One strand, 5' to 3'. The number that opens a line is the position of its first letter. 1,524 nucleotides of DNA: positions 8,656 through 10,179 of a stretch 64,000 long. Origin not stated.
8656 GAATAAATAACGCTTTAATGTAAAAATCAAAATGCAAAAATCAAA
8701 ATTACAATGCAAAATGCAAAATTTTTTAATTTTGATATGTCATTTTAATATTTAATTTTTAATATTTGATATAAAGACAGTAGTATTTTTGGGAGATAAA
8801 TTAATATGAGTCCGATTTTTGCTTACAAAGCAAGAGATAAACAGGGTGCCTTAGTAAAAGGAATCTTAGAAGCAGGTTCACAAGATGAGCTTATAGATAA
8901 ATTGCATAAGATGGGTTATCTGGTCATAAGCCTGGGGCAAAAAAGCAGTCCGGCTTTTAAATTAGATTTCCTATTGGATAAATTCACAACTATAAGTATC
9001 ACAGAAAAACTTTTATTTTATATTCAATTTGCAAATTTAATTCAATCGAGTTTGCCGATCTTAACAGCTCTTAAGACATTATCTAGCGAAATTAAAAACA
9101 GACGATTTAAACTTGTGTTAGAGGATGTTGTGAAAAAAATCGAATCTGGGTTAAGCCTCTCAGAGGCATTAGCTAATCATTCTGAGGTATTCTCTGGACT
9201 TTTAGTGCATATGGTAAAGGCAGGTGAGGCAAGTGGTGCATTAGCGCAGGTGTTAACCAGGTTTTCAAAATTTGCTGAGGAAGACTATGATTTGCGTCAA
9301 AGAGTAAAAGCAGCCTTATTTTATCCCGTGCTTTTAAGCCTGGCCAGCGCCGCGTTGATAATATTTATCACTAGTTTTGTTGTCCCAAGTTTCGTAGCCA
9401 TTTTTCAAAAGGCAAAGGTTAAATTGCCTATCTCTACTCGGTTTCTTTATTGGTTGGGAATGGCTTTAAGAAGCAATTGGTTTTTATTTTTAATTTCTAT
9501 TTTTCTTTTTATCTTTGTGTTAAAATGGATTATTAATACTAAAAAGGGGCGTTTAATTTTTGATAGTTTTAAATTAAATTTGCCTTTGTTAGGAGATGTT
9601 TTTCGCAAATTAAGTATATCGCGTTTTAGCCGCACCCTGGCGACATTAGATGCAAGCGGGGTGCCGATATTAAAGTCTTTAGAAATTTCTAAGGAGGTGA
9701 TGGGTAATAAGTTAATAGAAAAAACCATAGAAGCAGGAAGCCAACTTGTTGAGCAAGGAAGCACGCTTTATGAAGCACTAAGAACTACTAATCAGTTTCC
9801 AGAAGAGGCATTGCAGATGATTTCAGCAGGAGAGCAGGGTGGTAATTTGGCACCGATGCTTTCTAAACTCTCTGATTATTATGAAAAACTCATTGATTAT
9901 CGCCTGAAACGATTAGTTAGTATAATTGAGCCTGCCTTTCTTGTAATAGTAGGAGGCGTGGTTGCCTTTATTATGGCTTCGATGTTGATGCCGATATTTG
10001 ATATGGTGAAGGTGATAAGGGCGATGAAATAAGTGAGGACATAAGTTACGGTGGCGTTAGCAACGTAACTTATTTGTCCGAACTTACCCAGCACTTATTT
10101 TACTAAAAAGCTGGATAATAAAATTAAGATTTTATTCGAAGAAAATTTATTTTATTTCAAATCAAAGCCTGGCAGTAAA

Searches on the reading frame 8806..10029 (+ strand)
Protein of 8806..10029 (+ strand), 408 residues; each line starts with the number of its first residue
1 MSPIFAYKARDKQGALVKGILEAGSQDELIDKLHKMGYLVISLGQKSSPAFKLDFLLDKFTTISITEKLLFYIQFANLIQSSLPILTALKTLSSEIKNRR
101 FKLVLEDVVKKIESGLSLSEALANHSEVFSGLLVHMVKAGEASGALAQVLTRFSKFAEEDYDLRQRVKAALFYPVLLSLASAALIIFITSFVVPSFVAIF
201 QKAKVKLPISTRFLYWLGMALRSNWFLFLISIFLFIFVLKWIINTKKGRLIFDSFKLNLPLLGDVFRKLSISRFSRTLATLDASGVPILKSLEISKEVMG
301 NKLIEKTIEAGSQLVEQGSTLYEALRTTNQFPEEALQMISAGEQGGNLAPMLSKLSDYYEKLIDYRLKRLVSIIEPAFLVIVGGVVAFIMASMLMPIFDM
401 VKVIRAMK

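Call 84: search_protein_families(library=pfam, proteins=[window:8806-10029:+], max_evalue=0.001)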
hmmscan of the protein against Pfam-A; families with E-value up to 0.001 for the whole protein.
window:8806-10029:+ (408 aa): 1 family
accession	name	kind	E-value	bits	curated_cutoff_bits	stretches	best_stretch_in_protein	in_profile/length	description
PF00482.28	T2SSF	-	2.4e-57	192.8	25.2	2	274-396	1-125/125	Type II secretion system (T2SS), protein F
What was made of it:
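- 10025..10091 (-): Composite A, stop-side module (short two-stem form). Read on the gene strand it begins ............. Its TAA (10030-10032) is the stop codon of the PilC-like T2SSF gene. Pfam T2SSF (call 84).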

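Call 85: find_homologous_proteins(query=window:8806-10029:+, max_evalue=1e-60)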
Query window:8806-10029:+ (408 aa): 623 proteins with E <= 1e-60 among 8000 candidates; the best 120 are listed.
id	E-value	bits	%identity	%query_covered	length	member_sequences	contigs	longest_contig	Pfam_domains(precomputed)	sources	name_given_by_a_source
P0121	3.1e-251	851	100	100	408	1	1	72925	PF00482.29,PF28597.1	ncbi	ncbi:MAG: type II secretion system F family protein [Candidatus Omnitrophota bacterium]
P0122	1.9e-225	766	90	100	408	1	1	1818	PF00482.29,PF28597.1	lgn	-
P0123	2.7e-224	762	90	100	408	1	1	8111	PF00482.29,PF28597.1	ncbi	-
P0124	1.2e-178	612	71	100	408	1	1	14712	PF00482.29,PF28597.1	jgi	jgi:type IV pilus assembly protein PilC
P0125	1.9e-167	575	66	100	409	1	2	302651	PF00482.29,PF28597.1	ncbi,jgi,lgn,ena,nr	ncbi:MAG: type II secretion system F family protein [Candidatus Omnitrophica bacterium]|nr:type II s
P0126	1.2e-162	559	66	100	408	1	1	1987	PF00482.29,PF28597.1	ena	-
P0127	3.2e-162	558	66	100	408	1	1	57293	PF00482.29,PF28597.1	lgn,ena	-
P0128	5.0e-162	557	66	100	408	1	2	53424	PF00482.29,PF28597.1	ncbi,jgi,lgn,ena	-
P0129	3.9e-160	551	65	100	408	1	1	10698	PF00482.29,PF28597.1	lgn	-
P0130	5.8e-119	416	48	99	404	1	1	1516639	PF00482.29,PF28597.1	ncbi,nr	ncbi:MAG: type II secretion system F family protein [Candidatus Omnitrophota bacterium]|nr:MAG: type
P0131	5.1e-117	409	48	99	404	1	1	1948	PF00482.29,PF28597.1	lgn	-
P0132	1.6e-116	408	46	99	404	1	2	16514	PF00482.29,PF28597.1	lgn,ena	-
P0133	1.6e-116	408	48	99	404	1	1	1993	PF00482.29,PF28597.1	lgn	-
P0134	1.7e-116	408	47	99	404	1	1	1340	PF00482.29,PF28597.1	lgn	-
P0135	2.7e-116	407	48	99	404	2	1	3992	PF00482.29,PF28597.1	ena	-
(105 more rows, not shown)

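Call 86: find_encoding_contigs(protein=P0123, flank=2500, max_places=1)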
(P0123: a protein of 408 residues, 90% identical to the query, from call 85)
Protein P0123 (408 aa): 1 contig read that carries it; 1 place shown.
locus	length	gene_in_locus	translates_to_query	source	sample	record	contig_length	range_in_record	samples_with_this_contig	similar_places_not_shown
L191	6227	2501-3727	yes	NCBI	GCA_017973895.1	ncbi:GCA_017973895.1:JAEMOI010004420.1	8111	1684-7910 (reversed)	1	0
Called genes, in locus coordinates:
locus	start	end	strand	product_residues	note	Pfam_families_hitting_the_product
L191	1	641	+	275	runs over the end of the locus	-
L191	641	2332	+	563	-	PF05157:MshEN, PF00437:T2SSE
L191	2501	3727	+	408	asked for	PF28597:T2SSF_N, PF00482:T2SSF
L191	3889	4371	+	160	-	PF07963:N_methyl (weak)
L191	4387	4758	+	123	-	PF07963:N_methyl (weak)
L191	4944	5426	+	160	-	-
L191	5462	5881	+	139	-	PF05635:23S_rRNA_IVP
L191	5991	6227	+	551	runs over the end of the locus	-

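Call 87: find_encoding_contigs(protein=P0124, flank=2500, max_places=1)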
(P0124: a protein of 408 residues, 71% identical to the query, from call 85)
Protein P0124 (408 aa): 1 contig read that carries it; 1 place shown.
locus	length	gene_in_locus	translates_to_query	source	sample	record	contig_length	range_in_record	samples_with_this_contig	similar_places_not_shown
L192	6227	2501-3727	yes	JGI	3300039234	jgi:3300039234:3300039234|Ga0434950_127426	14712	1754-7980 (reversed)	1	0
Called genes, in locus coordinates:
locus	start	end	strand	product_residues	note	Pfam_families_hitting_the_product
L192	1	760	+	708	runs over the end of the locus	-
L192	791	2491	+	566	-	PF05157:MshEN, PF00437:T2SSE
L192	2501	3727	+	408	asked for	PF28597:T2SSF_N, PF00482:T2SSF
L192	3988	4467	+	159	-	PF07963:N_methyl (weak), PF08334:T2SSG (weak)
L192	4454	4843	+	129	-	PF07963:N_methyl (faint)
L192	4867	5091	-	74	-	-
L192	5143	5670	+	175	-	-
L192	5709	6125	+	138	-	PF05635:23S_rRNA_IVP, PF22296:bAvd (weak)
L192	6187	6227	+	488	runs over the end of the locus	PF21687:T2SSK_1st (faint), PF03934:T2SSK (faint), PF12836:HHH_3 (weak)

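Call 88: find_encoding_contigs(protein=P0125, flank=2500, max_places=1)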
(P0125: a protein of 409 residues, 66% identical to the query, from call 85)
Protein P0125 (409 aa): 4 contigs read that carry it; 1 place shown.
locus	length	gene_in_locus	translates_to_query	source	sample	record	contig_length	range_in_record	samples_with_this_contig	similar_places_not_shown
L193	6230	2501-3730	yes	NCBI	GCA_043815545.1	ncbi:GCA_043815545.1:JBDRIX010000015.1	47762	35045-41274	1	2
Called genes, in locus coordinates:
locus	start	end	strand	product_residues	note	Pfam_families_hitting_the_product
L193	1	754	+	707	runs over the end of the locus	-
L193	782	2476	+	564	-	PF05157:MshEN, PF00437:T2SSE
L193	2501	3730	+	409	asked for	PF28597:T2SSF_N, PF00482:T2SSF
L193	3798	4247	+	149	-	PF07963:N_methyl (weak)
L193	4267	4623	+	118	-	PF07963:N_methyl (weak)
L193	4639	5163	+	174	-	PF07963:N_methyl (faint)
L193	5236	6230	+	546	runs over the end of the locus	-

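Call 89: find_encoding_contigs(protein=P0127, flank=2500, max_places=1)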
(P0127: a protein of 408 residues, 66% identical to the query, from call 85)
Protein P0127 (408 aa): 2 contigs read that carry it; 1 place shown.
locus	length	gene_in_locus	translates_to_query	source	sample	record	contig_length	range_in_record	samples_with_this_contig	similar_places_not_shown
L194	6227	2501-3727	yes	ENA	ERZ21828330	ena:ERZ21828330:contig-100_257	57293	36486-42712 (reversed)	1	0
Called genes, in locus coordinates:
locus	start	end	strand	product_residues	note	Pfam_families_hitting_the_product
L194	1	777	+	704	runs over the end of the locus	-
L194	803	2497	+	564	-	PF05157:MshEN, PF00437:T2SSE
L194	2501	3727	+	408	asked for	PF28597:T2SSF_N, PF00482:T2SSF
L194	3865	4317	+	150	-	PF07963:N_methyl (weak), PF08334:T2SSG (weak)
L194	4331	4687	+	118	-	-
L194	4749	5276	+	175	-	-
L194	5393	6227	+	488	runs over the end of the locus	PF03934:T2SSK (faint), PF12836:HHH_3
